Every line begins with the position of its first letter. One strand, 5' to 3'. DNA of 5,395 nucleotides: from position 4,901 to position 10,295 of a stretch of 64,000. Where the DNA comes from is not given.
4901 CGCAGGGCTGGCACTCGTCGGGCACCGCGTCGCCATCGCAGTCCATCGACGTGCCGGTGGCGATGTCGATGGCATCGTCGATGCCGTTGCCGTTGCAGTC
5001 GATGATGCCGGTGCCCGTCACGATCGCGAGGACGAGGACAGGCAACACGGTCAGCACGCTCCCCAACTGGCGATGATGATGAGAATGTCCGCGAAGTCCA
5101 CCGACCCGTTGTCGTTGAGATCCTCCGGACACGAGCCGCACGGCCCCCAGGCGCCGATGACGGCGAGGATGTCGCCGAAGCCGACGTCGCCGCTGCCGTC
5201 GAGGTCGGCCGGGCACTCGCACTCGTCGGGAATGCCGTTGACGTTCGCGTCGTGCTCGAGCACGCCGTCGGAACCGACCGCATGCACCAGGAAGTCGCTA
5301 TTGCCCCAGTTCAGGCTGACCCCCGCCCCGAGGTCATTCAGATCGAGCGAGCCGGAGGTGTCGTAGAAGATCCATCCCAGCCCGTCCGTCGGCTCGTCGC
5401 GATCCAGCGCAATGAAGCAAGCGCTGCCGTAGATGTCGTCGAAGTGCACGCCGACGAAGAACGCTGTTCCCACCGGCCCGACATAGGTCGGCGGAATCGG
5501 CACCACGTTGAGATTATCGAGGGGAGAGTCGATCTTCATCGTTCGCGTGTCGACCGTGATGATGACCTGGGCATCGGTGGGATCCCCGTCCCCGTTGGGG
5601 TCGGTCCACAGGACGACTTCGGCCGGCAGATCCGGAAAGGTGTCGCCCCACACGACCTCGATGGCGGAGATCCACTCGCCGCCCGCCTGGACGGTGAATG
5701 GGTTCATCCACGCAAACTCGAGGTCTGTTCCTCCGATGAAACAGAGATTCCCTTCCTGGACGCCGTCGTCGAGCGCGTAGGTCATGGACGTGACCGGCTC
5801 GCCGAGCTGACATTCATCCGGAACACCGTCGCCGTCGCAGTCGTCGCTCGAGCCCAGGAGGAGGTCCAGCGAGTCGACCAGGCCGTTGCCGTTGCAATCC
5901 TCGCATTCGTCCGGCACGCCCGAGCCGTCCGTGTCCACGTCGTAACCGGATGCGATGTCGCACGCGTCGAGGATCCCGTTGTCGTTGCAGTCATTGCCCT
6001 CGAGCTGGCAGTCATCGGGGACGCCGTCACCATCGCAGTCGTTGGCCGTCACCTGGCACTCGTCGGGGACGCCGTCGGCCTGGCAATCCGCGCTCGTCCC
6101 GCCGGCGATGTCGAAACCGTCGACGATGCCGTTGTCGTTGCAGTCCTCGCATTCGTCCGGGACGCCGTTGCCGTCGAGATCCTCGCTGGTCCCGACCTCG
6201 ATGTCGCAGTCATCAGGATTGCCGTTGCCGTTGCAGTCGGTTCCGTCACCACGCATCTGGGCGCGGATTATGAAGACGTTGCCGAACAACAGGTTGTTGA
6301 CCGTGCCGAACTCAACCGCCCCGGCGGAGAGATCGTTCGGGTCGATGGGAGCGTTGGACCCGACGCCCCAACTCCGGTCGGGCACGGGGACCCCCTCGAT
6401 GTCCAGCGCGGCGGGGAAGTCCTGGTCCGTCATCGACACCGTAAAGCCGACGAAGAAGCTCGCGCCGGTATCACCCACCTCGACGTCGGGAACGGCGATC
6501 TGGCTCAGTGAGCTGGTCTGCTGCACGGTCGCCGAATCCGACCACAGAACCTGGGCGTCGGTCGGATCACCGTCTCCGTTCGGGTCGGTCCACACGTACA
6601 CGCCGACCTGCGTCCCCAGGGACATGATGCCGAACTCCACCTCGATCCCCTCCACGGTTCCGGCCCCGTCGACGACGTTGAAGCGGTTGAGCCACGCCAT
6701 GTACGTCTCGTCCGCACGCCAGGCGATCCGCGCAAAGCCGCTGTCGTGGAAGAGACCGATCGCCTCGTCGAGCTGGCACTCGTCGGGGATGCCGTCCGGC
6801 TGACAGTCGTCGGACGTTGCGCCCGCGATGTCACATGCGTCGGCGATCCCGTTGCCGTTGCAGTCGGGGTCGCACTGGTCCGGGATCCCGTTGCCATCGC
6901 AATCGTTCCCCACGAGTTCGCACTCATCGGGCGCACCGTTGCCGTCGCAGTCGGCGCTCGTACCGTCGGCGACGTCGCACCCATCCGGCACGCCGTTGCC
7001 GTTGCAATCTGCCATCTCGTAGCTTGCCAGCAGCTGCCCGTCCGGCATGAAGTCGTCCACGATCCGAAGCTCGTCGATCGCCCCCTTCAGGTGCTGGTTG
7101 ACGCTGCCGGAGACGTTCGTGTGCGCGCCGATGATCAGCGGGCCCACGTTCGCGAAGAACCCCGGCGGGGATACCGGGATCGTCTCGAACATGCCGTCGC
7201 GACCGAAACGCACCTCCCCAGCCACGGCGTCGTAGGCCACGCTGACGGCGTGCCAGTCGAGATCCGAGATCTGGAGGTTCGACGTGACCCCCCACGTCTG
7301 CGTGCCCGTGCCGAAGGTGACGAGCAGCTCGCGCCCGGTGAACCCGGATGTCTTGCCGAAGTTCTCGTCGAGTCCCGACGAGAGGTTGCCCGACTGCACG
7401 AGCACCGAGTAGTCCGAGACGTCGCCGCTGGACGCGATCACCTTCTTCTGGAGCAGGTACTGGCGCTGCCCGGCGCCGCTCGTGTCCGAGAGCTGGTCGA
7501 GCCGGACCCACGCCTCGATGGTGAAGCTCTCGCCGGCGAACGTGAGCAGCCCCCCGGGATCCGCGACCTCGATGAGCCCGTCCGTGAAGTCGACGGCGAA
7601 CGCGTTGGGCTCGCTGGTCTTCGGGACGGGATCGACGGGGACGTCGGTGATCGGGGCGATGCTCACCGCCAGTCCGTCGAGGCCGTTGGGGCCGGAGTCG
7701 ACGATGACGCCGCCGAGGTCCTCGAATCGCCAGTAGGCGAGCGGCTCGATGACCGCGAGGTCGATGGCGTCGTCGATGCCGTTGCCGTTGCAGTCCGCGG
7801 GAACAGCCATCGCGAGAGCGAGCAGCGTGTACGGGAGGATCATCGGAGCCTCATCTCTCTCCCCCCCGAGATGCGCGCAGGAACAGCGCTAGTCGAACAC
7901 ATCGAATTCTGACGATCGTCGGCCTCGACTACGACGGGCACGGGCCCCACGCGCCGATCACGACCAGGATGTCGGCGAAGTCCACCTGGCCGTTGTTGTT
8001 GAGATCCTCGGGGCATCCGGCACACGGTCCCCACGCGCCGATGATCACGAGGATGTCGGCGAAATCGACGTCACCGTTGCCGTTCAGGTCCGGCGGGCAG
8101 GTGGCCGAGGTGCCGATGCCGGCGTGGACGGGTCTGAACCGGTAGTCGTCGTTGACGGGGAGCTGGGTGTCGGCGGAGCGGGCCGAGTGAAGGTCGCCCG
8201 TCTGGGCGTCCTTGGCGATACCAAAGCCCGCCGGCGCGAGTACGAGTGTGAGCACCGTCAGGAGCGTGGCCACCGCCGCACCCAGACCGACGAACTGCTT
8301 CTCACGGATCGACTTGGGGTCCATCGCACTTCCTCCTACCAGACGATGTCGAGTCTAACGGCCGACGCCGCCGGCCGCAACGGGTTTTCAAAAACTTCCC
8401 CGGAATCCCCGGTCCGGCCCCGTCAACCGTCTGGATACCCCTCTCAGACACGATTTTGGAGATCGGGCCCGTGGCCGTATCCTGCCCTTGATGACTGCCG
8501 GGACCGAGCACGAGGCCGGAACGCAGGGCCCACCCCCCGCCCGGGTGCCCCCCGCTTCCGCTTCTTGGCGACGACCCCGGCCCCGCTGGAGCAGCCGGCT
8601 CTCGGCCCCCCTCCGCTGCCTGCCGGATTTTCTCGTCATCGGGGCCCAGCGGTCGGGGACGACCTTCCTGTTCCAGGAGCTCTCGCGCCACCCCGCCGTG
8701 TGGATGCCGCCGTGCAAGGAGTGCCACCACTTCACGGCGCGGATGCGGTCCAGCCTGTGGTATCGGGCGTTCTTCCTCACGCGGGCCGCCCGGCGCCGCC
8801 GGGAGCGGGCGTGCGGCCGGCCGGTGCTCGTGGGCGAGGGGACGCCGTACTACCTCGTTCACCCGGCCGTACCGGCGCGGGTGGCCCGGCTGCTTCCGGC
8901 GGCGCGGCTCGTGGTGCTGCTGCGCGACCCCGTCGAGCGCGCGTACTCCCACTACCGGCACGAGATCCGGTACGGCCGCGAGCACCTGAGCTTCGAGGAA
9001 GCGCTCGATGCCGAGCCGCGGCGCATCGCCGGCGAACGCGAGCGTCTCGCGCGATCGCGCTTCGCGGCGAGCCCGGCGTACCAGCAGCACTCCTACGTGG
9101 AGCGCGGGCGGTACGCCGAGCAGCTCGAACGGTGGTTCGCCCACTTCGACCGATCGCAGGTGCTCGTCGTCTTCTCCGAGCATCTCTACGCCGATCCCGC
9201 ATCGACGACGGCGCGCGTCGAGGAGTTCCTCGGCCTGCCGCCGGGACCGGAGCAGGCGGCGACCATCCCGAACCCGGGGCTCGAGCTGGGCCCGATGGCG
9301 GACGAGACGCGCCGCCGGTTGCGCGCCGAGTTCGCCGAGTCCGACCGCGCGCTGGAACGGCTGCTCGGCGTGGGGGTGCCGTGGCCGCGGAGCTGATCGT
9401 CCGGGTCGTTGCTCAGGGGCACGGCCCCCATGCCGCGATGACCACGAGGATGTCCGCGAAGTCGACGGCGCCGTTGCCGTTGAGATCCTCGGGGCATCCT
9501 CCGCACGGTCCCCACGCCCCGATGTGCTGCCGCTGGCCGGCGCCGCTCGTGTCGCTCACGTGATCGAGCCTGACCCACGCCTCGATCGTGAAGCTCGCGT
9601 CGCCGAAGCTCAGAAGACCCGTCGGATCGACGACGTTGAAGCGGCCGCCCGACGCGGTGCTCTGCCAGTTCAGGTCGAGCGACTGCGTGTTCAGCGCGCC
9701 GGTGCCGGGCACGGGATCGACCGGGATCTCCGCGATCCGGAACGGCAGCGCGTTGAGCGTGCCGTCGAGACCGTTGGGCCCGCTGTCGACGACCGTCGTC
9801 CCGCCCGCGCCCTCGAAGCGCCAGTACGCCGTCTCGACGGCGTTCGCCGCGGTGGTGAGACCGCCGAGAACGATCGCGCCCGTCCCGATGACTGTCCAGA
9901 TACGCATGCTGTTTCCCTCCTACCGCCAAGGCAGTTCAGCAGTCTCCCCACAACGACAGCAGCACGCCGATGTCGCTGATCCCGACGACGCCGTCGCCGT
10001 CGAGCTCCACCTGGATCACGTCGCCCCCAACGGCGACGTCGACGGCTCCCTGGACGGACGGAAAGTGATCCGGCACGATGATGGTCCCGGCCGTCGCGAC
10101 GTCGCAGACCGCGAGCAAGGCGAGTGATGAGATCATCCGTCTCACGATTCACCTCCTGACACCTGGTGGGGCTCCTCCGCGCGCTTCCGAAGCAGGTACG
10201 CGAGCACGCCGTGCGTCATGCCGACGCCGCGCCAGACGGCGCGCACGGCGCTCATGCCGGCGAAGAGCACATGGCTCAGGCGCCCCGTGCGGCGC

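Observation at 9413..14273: Translationally coupled operon joining glycosylation enzymes to dockerin-tailed secreted proteins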

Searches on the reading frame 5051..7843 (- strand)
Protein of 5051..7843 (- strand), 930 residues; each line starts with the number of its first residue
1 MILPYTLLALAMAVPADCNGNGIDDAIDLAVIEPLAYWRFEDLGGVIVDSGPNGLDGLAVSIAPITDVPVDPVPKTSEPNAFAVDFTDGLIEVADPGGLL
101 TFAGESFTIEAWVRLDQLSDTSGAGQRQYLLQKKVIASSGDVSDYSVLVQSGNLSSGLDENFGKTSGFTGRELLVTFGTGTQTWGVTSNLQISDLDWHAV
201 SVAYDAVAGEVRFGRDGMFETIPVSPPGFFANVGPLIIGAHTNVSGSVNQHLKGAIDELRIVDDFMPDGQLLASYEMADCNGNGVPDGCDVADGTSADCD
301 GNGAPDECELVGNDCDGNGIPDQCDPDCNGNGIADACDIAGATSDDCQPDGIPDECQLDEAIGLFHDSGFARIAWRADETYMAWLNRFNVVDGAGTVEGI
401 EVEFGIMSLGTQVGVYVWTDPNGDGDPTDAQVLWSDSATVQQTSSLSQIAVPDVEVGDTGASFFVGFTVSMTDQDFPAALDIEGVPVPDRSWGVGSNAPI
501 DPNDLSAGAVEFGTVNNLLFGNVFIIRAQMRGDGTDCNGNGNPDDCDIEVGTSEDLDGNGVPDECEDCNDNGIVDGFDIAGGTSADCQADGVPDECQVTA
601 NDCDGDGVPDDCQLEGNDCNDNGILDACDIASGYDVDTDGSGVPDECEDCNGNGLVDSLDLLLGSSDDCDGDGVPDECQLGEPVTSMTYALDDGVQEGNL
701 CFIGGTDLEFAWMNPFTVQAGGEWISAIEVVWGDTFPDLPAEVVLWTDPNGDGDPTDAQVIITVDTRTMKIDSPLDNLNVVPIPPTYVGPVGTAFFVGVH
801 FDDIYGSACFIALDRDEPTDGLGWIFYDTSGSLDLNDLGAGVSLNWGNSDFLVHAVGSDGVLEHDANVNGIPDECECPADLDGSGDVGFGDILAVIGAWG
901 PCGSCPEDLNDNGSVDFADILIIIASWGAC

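Call 5: search_protein_families(library=pfam, proteins=[window:5051-7843:-], max_evalue=0.01)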
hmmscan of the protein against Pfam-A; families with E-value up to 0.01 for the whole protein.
window:5051-7843:- (930 aa): 1 family
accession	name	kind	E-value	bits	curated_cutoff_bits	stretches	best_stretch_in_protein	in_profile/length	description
PF13385.13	Laminin_G_3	-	1.6e-09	38.5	27.6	1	101-264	13-143/151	Concanavalin A-like lectin/glucanases superfamily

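Call 31: search_protein_families(library=ncbifam, proteins=[window:5051-7843:-], max_evalue=1)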
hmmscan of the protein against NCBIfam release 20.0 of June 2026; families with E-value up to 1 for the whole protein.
window:5051-7843:- (930 aa): 0 families

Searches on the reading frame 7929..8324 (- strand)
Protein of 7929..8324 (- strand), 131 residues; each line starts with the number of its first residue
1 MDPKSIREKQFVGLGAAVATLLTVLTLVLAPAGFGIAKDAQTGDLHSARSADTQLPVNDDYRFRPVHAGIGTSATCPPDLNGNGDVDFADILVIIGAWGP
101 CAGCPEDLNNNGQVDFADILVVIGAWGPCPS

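Call 79: search_protein_families(library=pfam, proteins=[window:7929-8324:-], max_evalue=0.001)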
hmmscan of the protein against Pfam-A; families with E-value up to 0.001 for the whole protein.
window:7929-8324:- (131 aa): 1 family
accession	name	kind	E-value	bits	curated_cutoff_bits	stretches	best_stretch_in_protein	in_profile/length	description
PF00404.24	Dockerin_1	-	5e-06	27.1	22.9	0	106-124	2-20/57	Dockerin type I domain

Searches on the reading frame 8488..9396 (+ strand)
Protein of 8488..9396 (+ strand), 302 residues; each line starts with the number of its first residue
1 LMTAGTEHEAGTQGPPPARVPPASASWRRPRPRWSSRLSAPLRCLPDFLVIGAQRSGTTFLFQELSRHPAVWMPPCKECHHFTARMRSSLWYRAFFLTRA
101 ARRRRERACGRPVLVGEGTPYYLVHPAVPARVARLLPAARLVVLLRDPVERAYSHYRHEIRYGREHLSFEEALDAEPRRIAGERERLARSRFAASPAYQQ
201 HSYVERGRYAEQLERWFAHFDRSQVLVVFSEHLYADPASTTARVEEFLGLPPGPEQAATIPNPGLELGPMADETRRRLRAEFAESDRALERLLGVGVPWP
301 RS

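Call 5: search_protein_families(library=pfam, proteins=[window:8488-9396:+], max_evalue=0.01)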
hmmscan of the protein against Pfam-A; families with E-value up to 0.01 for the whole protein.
window:8488-9396:+ (302 aa): 2 families
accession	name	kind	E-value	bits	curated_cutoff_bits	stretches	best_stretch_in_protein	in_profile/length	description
PF13469.12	Sulfotransfer_3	-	1.3e-16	62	27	2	131-251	117-213/216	Sulfotransferase family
PF00685.33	Sulfotransfer_1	-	2.4e-16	60.3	22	1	46-258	2-189/255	Sulfotransferase domain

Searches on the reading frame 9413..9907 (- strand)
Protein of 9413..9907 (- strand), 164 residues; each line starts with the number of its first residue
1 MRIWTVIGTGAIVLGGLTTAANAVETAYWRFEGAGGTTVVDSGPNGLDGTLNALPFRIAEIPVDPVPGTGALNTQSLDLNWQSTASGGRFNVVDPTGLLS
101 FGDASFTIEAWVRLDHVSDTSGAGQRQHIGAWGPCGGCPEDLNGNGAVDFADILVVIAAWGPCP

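Call 5: search_protein_families(library=pfam, proteins=[window:9413-9907:-], max_evalue=0.01)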
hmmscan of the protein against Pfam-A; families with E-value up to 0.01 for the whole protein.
window:9413-9907:- (164 aa): 0 families

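Call 8: search_protein_families(library=ncbifam, proteins=[window:9413-9907:-], max_evalue=1)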
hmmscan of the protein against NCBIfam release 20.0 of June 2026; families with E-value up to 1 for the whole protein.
window:9413-9907:- (164 aa): 1 family
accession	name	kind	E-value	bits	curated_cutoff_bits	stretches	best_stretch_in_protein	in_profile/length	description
NF041540.1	dockerin_GC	domain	0.08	13.4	29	0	138-160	1-30/67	GC-type dockerin domain-anchored protein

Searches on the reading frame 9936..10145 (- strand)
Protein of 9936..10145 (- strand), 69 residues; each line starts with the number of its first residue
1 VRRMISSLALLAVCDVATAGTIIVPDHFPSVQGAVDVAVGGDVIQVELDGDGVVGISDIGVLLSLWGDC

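Call 5: search_protein_families(library=pfam, proteins=[window:9936-10145:-], max_evalue=0.01)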
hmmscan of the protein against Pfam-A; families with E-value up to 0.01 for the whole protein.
window:9936-10145:- (69 aa): 0 families

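Call 8: search_protein_families(library=ncbifam, proteins=[window:9936-10145:-], max_evalue=1)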
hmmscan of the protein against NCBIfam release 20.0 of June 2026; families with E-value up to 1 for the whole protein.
window:9936-10145:- (69 aa): 0 families

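Call 63: list_cluster_members(proteins=[window:9936-10145:-, window:9939-10136:-, window:9413-9907:-, window:7929-8324:-, window:10142-11149:-])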
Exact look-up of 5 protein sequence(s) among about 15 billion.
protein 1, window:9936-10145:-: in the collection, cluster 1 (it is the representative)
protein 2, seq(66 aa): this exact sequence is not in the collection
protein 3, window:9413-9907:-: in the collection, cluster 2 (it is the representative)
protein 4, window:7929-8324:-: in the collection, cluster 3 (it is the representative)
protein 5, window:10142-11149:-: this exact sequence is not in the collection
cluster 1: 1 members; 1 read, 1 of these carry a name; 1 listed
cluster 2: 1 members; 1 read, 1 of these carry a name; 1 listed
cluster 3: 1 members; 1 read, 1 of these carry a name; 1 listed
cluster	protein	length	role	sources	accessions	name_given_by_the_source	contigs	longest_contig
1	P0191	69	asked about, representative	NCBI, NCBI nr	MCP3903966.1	MAG: hypothetical protein GY715_10065 [Planctomycetes bacterium] | hypothetical protein [Planctomycetota bacterium]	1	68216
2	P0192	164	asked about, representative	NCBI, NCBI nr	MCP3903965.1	MAG: hypothetical protein GY715_10060 [Planctomycetes bacterium] | hypothetical protein [Planctomycetota bacterium]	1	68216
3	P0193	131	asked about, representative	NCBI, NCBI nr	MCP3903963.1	MAG: hypothetical protein GY715_10050 [Planctomycetes bacterium] | hypothetical protein [Planctomycetota bacterium]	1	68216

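Call 67: find_homologous_proteins(query=P0193, max_evalue=0.001)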
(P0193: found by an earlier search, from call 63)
Query P0193 (131 aa): 60 proteins with E <= 0.001 among 153 candidates.
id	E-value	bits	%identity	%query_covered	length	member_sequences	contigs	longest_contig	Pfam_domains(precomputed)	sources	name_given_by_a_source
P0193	1.9e-83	295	100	100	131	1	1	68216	PF00404.25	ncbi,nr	ncbi:MAG: hypothetical protein GY715_10050 [Planctomycetes bacterium]|nr:hypothetical protein [Planc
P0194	1.7e-61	224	78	100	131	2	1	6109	PF00404.25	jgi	jgi:hypothetical protein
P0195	9.4e-26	108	57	44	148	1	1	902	-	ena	-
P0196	4.2e-23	100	71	42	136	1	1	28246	-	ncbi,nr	ncbi:MAG: hypothetical protein GY715_15295 [Planctomycetes bacterium]|nr:hypothetical protein [Planc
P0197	6.2e-21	93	64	49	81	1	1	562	-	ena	-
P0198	7.0e-21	92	71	53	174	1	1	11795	-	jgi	jgi:hypothetical protein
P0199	7.4e-21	92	73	47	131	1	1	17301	PF00404.25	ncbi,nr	ncbi:MAG: hypothetical protein GY715_00345 [Planctomycetes bacterium]|nr:hypothetical protein [Planc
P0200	8.8e-21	92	77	46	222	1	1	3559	-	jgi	-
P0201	2.2e-20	91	75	42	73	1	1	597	-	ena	-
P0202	7.4e-19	86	69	44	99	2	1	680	-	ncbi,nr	ncbi:MAG: hypothetical protein GY715_17425, partial [Planctomycetes bacterium]|nr:hypothetical prote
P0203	1.9e-18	85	45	84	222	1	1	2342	-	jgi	-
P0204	3.7e-18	84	69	45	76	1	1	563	-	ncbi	-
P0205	5.7e-18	83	73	31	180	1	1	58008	-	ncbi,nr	ncbi:MAG: hypothetical protein GY715_04090 [Planctomycetes bacterium]|nr:hypothetical protein [Planc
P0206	1.0e-17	82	73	41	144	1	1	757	-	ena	-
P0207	1.8e-17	81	60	52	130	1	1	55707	-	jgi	jgi:hypothetical protein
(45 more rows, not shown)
